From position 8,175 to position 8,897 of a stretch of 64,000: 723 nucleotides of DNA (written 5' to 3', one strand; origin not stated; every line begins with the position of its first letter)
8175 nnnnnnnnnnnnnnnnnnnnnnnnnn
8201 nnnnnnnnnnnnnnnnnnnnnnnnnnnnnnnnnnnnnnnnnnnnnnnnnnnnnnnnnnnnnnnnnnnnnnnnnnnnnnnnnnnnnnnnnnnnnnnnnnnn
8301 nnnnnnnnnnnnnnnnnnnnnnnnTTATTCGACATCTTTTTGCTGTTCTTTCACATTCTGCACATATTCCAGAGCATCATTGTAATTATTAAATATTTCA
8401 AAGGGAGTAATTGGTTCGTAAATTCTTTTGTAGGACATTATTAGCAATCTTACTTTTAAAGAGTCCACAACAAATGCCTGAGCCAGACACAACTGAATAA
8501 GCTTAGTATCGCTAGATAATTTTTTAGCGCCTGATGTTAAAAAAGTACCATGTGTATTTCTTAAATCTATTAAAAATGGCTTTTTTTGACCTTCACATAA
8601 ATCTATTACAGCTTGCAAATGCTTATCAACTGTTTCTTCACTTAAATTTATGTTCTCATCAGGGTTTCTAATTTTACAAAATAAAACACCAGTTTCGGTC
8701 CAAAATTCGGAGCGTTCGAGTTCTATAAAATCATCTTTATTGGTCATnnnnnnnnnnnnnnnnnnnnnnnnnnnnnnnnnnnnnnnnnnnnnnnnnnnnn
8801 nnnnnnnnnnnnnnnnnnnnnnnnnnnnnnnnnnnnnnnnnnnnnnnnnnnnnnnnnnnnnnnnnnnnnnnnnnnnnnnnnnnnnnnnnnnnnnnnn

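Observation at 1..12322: Candidate uncharacterised signalling system: PAS-rich sigma-54 activator + coupled STAS-like protein pairs + PAS protein + two orphan soluble PAS kinases, with no receiver domain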

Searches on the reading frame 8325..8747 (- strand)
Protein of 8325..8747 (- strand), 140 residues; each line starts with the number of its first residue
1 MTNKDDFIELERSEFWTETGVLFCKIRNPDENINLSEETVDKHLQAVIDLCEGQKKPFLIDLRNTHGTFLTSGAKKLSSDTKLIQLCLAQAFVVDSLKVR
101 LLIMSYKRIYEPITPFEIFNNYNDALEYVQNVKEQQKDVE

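Call 4: search_protein_families(library=pfam, proteins=[window:8325-8747:-], max_evalue=0.1)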
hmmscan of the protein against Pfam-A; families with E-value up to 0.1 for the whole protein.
window:8325-8747:- (140 aa): 2 families
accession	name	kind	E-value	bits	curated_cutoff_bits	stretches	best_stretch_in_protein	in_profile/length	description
PF25056.1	DUF7793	-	2.9e-13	50.3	26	1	15-133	1-113/113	Domain of unknown function (DUF7793)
PF00498.31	FHA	-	0.0027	18.5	20.7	1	27-78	5-52/67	FHA domain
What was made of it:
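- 8325..8747 (-): B2: DUF7793, STAS-fold protein of type B, 140 aa. Its start overlaps the A2 stop by 4 nt. PF25056, 50.3 bits (call 4).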

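Call 12: find_homologous_proteins(query=window:8325-8747:-, max_evalue=0.001)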
Query window:8325-8747:- (140 aa): 12 proteins with E <= 0.001 among 15 candidates.
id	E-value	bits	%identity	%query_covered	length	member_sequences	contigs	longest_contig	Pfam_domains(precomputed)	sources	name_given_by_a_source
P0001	3.8e-87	307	100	100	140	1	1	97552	PF25056.2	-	-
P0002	4.0e-51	191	61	100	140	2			PF25056.2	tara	tara:strand:+ start:127213 stop:127635 length:423 start_codon:yes stop_codon:yes gene_type:complete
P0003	3.6e-49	184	64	95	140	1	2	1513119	PF25056.2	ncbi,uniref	ncbi:hypothetical protein VP395_06050 [Mariniflexile soesokkakense]|uniref:DUF7793 domain-containing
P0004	4.2e-45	171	59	95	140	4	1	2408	PF25056.2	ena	-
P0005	4.6e-43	164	59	95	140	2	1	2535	PF25056.2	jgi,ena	-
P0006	1.3e-40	157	54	95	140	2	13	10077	PF25056.2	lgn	-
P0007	1.6e-39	153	53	95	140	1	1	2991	PF25056.2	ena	-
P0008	1.9e-38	150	52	95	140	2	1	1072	PF25056.2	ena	-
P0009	6.9e-36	141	52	91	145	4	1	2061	PF25056.2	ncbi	-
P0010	7.9e-36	141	52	98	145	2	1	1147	PF25056.2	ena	-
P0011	1.3e-34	137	50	96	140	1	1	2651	PF25056.2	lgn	-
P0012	5.2e-24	103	39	96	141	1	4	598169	PF25056.2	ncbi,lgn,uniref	ncbi:hypothetical protein WNY78_08255 [Psychroserpens sp. AS72]|uniref:DUF7793 family protein n=1 Ta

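Call 13: find_encoding_contigs(protein=P0003, flank=10000, max_places=3)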
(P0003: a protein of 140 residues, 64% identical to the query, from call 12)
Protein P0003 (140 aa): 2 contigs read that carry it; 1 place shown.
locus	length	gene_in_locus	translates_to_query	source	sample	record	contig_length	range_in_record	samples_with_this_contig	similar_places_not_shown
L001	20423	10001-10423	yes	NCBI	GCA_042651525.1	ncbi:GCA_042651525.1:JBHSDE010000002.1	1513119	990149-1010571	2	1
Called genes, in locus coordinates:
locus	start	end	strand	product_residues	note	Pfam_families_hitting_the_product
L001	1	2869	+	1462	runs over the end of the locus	PF00929:RNase_T, PF02811:PHP, PF07733:DNA_pol3_alpha, PF17657:DNA_pol3_finger, PF14579:HHH_6, PF01336:tRNA_anti-codon (weak)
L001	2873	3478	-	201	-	PF21984:DnaD_N (faint), PF22381:Staph_reg_Sar_Rot (weak), PF01047:MarR (weak), PF12802:MarR_2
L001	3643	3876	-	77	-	-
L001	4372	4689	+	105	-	PF00085:Thioredoxin, PF08534:Redoxin (faint), PF14595:Thioredoxin_9 (weak), PF13098:Thioredoxin_2, PF13905:Thioredoxin_8 (faint)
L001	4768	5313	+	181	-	PF00574:CLP_protease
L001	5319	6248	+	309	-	PF01882:DUF58, PF13519:VWA_2 (faint)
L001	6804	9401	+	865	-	PF08448:PAS_4, PF00989:PAS, PF08448:PAS_4, PF13426:PAS_9, PF00989:PAS, PF08448:PAS_4, PF13426:PAS_9, PF00158:Sigma54_activat, +8 more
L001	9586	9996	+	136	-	PF25056:DUF7793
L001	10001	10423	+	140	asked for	PF25056:DUF7793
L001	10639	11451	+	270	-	PF13426:PAS_9 (weak)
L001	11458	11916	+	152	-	PF00072:Response_reg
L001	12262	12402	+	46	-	PF18930:DUF5679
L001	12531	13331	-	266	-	PF00702:Hydrolase (weak), PF08282:Hydrolase_3, PF05116:S6PP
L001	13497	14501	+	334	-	PF00356:LacI, PF00532:Peripla_BP_1, PF13407:Peripla_BP_4, PF13377:Peripla_BP_3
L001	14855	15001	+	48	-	-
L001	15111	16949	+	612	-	PF13176:TPR_7 (faint), PF00515:TPR_1 (weak), PF13374:TPR_10 (faint), PF13424:TPR_12, PF07730:HisKA_3 (weak), PF02518:HATPase_c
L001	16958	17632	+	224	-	PF00072:Response_reg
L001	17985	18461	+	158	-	-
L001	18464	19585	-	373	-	PF13506:Glyco_transf_21, PF00535:Glycos_transf_2, PF10111:Glyco_tranf_2_2 (weak), PF13641:Glyco_tranf_2_3, PF13704:Glyco_tranf_2_4 (weak), PF13632:Glyco_trans_2_3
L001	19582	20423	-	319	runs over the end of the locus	PF03706:LPG_synthase_TM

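Call 14: find_encoding_contigs(protein=P0012, flank=10000, max_places=3)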
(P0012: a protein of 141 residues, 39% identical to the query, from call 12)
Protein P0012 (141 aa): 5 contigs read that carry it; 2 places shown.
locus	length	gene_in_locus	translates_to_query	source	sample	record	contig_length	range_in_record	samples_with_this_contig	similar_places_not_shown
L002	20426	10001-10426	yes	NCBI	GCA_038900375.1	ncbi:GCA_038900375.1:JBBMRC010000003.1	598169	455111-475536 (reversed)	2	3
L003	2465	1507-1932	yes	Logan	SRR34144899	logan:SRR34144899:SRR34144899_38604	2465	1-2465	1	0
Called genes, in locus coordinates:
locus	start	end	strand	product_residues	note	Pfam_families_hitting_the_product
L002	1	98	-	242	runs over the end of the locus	PF13460:NAD_binding_10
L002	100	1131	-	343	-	PF00144:Beta-lactamase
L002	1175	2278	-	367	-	PF01757:Acyl_transf_3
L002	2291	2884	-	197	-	PF12796:Ank_2, PF13606:Ank_3 (faint), PF13857:Ank_5 (weak), PF13637:Ank_4, PF00023:Ank (weak), PF13857:Ank_5 (weak)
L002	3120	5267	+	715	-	PF12833:HTH_18, PF00165:HTH_AraC, PF00515:TPR_1 (faint), PF13181:TPR_8 (faint), PF07719:TPR_2 (faint), PF13424:TPR_12 (faint), PF13428:TPR_14 (faint), PF13432:TPR_16 (faint), +1 more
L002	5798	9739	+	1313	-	PF13426:PAS_9, PF08448:PAS_4, PF00989:PAS, PF08448:PAS_4, PF13426:PAS_9, PF08447:PAS_3, PF00989:PAS, PF08448:PAS_4, +15 more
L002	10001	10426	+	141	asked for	PF25056:DUF7793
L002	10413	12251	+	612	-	PF08448:PAS_4 (faint), PF13426:PAS_9 (weak), PF00989:PAS, PF13188:PAS_8 (weak), PF13426:PAS_9, PF02518:HATPase_c, PF14501:HATPase_c_5 (weak)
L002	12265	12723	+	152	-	PF00072:Response_reg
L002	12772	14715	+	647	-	PF18962:Por_Secre_tail (weak)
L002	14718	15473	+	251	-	PF26696:PTL_trimer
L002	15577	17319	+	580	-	PF18962:Por_Secre_tail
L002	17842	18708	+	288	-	PF22200:ExsA_N, PF12833:HTH_18, PF00165:HTH_AraC (weak)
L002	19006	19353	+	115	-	-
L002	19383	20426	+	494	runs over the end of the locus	PF00282:Pyridoxal_deC, PF00266:Aminotran_5 (faint), PF22937:PDXDC1-like_cen2 (weak)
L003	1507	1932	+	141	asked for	PF25056:DUF7793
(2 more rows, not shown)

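Call 19: search_solved_structures(query=A2, max_evalue=10, show_alignments=2)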
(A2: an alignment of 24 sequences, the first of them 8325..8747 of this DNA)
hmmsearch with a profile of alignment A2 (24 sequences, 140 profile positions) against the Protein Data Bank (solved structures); distinct sequences matched with E-value up to 10: 1.
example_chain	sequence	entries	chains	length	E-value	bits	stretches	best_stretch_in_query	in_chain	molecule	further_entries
8w0p_A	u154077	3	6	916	0.018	17.7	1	46-86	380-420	RM.BsaXI | site-specific DNA-methyltransferase (adenine-specific)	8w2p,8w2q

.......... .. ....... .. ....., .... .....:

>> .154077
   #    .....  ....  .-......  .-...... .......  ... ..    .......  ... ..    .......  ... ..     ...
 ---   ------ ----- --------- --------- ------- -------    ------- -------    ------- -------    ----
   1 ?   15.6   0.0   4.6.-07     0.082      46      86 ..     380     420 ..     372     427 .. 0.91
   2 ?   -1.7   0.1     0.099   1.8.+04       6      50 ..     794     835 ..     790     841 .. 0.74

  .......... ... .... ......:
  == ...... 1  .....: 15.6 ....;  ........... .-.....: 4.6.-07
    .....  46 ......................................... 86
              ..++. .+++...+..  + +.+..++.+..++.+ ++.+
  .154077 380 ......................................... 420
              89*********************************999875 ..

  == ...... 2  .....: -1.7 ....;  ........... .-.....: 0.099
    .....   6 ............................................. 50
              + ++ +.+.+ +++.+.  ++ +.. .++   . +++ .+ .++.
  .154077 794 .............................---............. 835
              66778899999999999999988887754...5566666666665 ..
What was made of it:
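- Tried and rejected: A narrow A/B profile against PDB sequences gave only a spurious BsaXI hit (call 19).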

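Call 24: predict_structure(alignment_id=A2)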
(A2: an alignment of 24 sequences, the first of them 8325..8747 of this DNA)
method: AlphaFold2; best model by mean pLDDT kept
length: 140 residues; sequences in the alignment: 24
mean_pLDDT: 83.5   pTM: 0.81
mean pLDDT of the five models: 83.5, 83.3, 83.0, 82.9, 82.8
residues with pLDDT >= 90: 54; 70-90: 69; 50-70: 14; < 50: 3
segments of 3 or more residues with pLDDT < 50: none
pLDDT, mean of each block of 10 residues (from residue 1): 70 90 87 79 91 92 75 75 87 88 79 84 96 76
secondary structure, 60 per line:
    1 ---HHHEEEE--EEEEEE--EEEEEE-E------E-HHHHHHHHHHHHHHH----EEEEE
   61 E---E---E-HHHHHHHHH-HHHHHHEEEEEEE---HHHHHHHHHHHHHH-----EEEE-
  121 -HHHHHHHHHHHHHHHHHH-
elements in order: E7-10 E13-18 E21-26 H37-51 E56-61 H71-79 H81-86 E87-93 H97-110 E116-119 H122-139
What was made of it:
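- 8325..8747 (-): AF2 model pLDDT 83.5 (call 24).
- On STAS / SpoIIAA-like fold superfamily: AF2 model pLDDT 83.5, pTM 0.81 (call 24).
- STAS fold: AF2 pLDDT 83.5, pTM 0.81 (call 24).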

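Call 27: fold_search(model_id=the predicted structure, library=pdb)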
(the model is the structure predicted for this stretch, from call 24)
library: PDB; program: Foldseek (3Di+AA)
matches with E <= 10: 738; with E <= 0.001: 1
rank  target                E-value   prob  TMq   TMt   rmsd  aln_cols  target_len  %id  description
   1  2q3l_A                3.2e-04  1.00  0.61  0.67   7.1       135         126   15  CRYSTAL STRUCTURE OF AN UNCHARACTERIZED PROTEIN FROM DUF3478 FAMILY WITH A SPOIIAA-LIKE FOLD (SHEW_3102) FROM SHEWANEL (released 2007-06-12)
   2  6kko_C                2.5e-03  1.00  0.53  0.57   4.5       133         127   16  The crystal structure of SiaB-SiaC complex from Pseudomonas aeruginosa (released 2020-06-10)
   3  4hyl_A                6.1e-03  1.00  0.53  0.63   3.8       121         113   16  The crystal structure of an anti-sigma-factor antagonist from Haliangium ochraceum DSM 14365 (released 2012-11-28)
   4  2q3l_B                8.0e-03  1.00  0.61  0.69   6.9       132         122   14  CRYSTAL STRUCTURE OF AN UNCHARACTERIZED PROTEIN FROM DUF3478 FAMILY WITH A SPOIIAA-LIKE FOLD (SHEW_3102) FROM SHEWANEL (released 2007-06-12)
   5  6jhk_B                1.9e-02  0.98  0.51  0.60   4.6       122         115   16  Crystal Structure of Bacillus subtilis RsbS (released 2019-09-11)
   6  2vy9_A                2.3e-02  0.98  0.54  0.64   3.9       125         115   11  Molecular architecture of the stressosome, a signal integration and transduction hub (released 2008-10-14)
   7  6h5e_D                2.6e-02  0.91  0.46  0.20   7.2       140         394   16  Crystal Structure of the GatD/MurT Enzyme Complex from Staphylococcus aureus with bound AMPPNP (released 2018-09-05)
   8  3bl4_A                2.6e-02  0.63  0.29  0.33  14.9       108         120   16  Crystal structure of a protein with unknown function (arth_0117) from arthrobacter sp. fb24 at 2.20 A resolution (released 2007-12-18)
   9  4k29_B                3.3e-02  0.72  0.42  0.25   9.4       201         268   11  Crystal structure of an enoyl-CoA hydratase/isomerase from Xanthobacter autotrophicus Py2 (released 2013-04-24)
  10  5kah_C                3.8e-02  0.97  0.32  0.12   2.9        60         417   18  Crystal structure of a dioxygenase in the Crotonase superfamily in P21, V425T mutant (released 2017-06-21)
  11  2np9_C                3.8e-02  0.97  0.32  0.12   2.9        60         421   18  Crystal structure of a dioxygenase in the Crotonase superfamily (released 2007-05-22)
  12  5kah_K                4.1e-02  0.96  0.31  0.12   2.9        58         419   19  Crystal structure of a dioxygenase in the Crotonase superfamily in P21, V425T mutant (released 2017-06-21)
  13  6kkp                  4.1e-02  0.90  0.49  0.54   4.5       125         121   16  The crystal structure of apo-SiaC from Pseudomonas aeruginosa (released 2020-06-10)
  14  5kah_G                4.6e-02  0.96  0.31  0.11   2.9        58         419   19  Crystal structure of a dioxygenase in the Crotonase superfamily in P21, V425T mutant (released 2017-06-21)
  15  2iex_A                4.6e-02  0.63  0.32  0.20   7.6       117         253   14  Crystal structure of dihydroxynapthoic acid synthetase (GK2873) from Geobacillus kaustophilus HTA426 (released 2007-10-02)
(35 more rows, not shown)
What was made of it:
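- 8325..8747 (-): Foldseek hits to SpoIIAA-like folds (call 27).
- On STAS / SpoIIAA-like fold superfamily: Foldseek probability 0.98-1.0 and TM 0.5-0.67 to 2q3l, 6kko_C, 4hyl, 6jhk and 2vy9 (call 27).
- Closest known: Bacillus subtilis stressosome RsbR/RsbS/RsbT, and RsbRST modules wired to other outputs. Same: RsbS (6jhk) and the stressosome entry 2vy9 are structural hits (call 27).
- Closest known: Pseudomonas aeruginosa SiaABCD. Same: SiaC (6kko_C) is the second-best structural match (call 27).
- Closest known: DUF3478/SpoIIAA-like. Same: 2q3l is the best fold match (call 27).
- Foldseek hits are 2q3l, SiaC 6kko, 4hyl, RsbS 6jhk and 2vy9, with probability 0.98-1.0 and TM 0.5-0.67 (call 27). 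RsbS and the stressosome entry 2vy9 are among the structural hits (call 27). STAS fold (call 27).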

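Call 28: search_protein_representatives(alignment_id=A2)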
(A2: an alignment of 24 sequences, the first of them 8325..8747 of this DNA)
Query: 24 sequences, 140 profile positions. Proteins with E-value up to 0.001 (for the whole library): 482; up to 1e-10: 91; up to 1e-30: 16. The best 150 are listed.
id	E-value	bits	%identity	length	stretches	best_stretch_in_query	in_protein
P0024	2.6e-52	192.2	-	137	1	4-138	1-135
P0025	1.8e-47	176.6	-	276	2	5-135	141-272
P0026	3.1e-45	169.3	-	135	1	4-137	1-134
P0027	4.8e-43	162.2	-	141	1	2-138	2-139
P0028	5.0e-38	146.0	-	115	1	1-104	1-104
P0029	7.8e-38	145.3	-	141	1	1-139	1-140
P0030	2.0e-37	144.0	-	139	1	4-138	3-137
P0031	1.1e-33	131.9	-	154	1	6-139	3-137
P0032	4.4e-33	129.9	-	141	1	6-133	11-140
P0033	9.6e-33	128.8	-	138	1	4-139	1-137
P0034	1.5e-32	128.2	-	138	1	6-130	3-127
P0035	3.1e-32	127.2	-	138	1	4-134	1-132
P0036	5.7e-32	126.3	-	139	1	5-139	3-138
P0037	5.7e-32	126.3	-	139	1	4-137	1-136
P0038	2.8e-31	124.1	-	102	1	4-86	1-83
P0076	1.8e-18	82.6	-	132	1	17-125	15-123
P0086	5.5e-16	74.5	-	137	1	10-137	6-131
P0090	1.4e-15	73.2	-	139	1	4-134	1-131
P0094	3.7e-14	68.6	-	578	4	36-132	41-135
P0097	1.7e-13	66.5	-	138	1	7-130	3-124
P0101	1.2e-12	63.7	-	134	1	5-129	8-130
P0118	2.5e-10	56.2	-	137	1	6-128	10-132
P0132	4.7e-09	52.1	-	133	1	34-130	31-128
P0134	5.0e-09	52.0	-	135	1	23-128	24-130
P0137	8.9e-09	51.2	-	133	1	24-128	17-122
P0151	2.7e-08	49.6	-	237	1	4-128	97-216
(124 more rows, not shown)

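Call 29: find_related_loci(query=A2, collection=genome_contigs, flank=10000)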
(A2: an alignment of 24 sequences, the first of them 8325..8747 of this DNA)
Query A2 (140 aa) in genome_contigs; peptide patterns used: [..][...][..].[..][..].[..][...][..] (x = any residue, [..] = any of these).
22 stretches matched a pattern; 11 encode a relative of the query (tblastn E <= 1e-3); 11 distinct loci.
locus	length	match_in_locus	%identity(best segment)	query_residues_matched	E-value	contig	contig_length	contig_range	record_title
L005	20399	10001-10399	64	1-133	2e-55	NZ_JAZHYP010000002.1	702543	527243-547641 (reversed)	Mariniflexile soesokkakense strain KCTC 32427 NODE_2_length_702543_cov_66.264963, whole genome shotgun sequence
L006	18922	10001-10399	58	1-133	3e-51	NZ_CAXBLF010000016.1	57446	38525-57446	MAG: uncultured Algibacter sp. isolate ERR2762117_binner12_Refined_49 ERZ3422019.247, whole genome shotgun sequence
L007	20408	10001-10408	54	1-136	2e-47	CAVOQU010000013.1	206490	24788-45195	MAG: uncultured Flavobacteriaceae bacterium isolate MFD09964.bin.1.347 genome assembly, contig: contig_7749, whole genom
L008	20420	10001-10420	49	1-140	2e-46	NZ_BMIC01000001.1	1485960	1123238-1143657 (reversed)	Aquaticitalea lipolytica strain CGMCC 1.15295 sequence01, whole genome shotgun sequence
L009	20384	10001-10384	52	1-128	3e-42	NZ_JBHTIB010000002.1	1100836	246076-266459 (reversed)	Mariniflexile aquimaris strain CCUG 60529 GCM70027553_30, whole genome shotgun sequence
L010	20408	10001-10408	50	1-136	5e-42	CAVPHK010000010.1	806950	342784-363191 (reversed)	MAG: uncultured Flavobacteriaceae bacterium isolate MFD09964.bin.2.151 genome assembly, contig: contig_5565, whole genom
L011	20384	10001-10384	43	8-134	3e-33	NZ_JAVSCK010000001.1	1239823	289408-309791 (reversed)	Hwangdonia seohaensis strain HD-3 32177_scaffold1, whole genome shotgun sequence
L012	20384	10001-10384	41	8-134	6e-31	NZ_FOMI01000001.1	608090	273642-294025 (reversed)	Algibacter pectinivorans strain DSM 25730, whole genome shotgun sequence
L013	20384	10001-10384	40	8-136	1e-30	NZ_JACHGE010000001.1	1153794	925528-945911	Algibacter amylolyticus strain DSM 29199 Ga0415337_01, whole genome shotgun sequence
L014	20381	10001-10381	45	8-133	2e-35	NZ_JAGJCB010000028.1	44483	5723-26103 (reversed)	Mariniflexile gromovii strain KCTC 12570 contig28, whole genome shotgun sequence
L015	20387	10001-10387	31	8-135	1e-20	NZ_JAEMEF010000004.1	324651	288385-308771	Olleya sediminilitoris strain YSTF-M6 4, whole genome shotgun sequence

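Call 33: search_protein_families(library=pfam, proteins=[L008:640-2691:+, L008:2734-4857:+, L008:4926-5303:+, L008:14700-16124:+, L001:10639-11451:+], max_evalue=0.01)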
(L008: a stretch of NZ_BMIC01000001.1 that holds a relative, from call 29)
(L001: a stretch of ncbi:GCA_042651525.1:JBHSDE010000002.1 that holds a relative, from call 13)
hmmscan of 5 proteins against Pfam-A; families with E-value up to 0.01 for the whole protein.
L008:640-2691:+ (683 aa): 8 families
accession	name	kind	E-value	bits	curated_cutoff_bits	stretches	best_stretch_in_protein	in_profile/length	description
PF20973.2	VUPS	-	6.7e-57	192.8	27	1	16-221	2-206/206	Vitamin uptake-like sensor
PF08448.16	PAS_4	-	9.8e-32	109.9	23.1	2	515-622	2-109/110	PAS fold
PF00989.32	PAS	-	1.8e-27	96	22.6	3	510-618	3-113/113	PAS fold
PF13426.13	PAS_9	-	3.6e-20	72.6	27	3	519-620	2-103/103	PAS domain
PF13188.13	PAS_8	-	1.8e-10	40.8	21.8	1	510-559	3-52/65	PAS domain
PF08447.18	PAS_3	-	1.3e-05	25.8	25.6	0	532-581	3-53/89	PAS fold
PF12860.13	PAS_7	-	1.5e-05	25.6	27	0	514-555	1-43/115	PAS fold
PF24820.1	Diguanyl_cycl_sensor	-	0.0025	18.2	28.1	0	276-316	5-44/109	Diguanylate cyclase-like sensor domain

L008:2734-4857:+ (707 aa): 10 families
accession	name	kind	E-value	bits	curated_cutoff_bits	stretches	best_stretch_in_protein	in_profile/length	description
PF02518.31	HATPase_c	-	2.4e-29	102.5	26.4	1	599-707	2-109/111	Histidine kinase-, DNA gyrase B-, and HSP90-like ATPase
PF00512.31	HisKA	-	9.5e-20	70.9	26.9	1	484-552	1-66/66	His Kinase A (phospho-acceptor) domain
PF08447.18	PAS_3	-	5.3e-14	52.7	25.6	1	335-419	3-89/89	PAS fold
PF13426.13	PAS_9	-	3.9e-10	40.4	27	1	321-424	1-103/103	PAS domain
PF00989.32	PAS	-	7.5e-10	39.3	22.6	1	312-422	2-113/113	PAS fold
PF08448.16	PAS_4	-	3e-09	37.5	23.1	1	319-425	3-108/110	PAS fold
PF03924.19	CHASE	-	0.00013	22.3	25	1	109-205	66-178/189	CHASE domain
PF13589.12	HATPase_c_3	-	0.00064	20.2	25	1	603-673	3-77/137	Histidine kinase-, DNA gyrase B-, and HSP90-like ATPase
PF13581.12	HATPase_c_2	-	0.0011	19.4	27.4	1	585-685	14-112/127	Histidine kinase-like ATPase domain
PF17414.8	MatP_C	-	0.0083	16.9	24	0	34-60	33-59/60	MatP C-terminal ribbon-helix-helix domain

L008:4926-5303:+ (125 aa): 2 families
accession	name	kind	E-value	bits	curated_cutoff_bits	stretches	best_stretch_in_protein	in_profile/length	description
PF00072.30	Response_reg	-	9.1e-27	93.9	30.2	1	5-115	1-109/111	Response regulator receiver domain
PF23198.2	PDE8A_N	-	4.3e-05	23.9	29.6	1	22-95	30-104/147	PDE8A-like, N-terminal domain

L008:14700-16124:+ (474 aa): 0 families

L001:10639-11451:+ (270 aa): 4 families
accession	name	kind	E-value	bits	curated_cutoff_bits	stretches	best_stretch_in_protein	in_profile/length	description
PF13426.13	PAS_9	-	3e-10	40.7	27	1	27-124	4-100/103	PAS domain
PF00989.32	PAS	-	4.1e-05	24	22.6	1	16-120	6-108/113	PAS fold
PF08448.16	PAS_4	-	0.00026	21.6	23.1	0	27-123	8-103/110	PAS fold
PF13188.13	PAS_8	-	0.0065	16.8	21.8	0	27-58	14-46/65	PAS domain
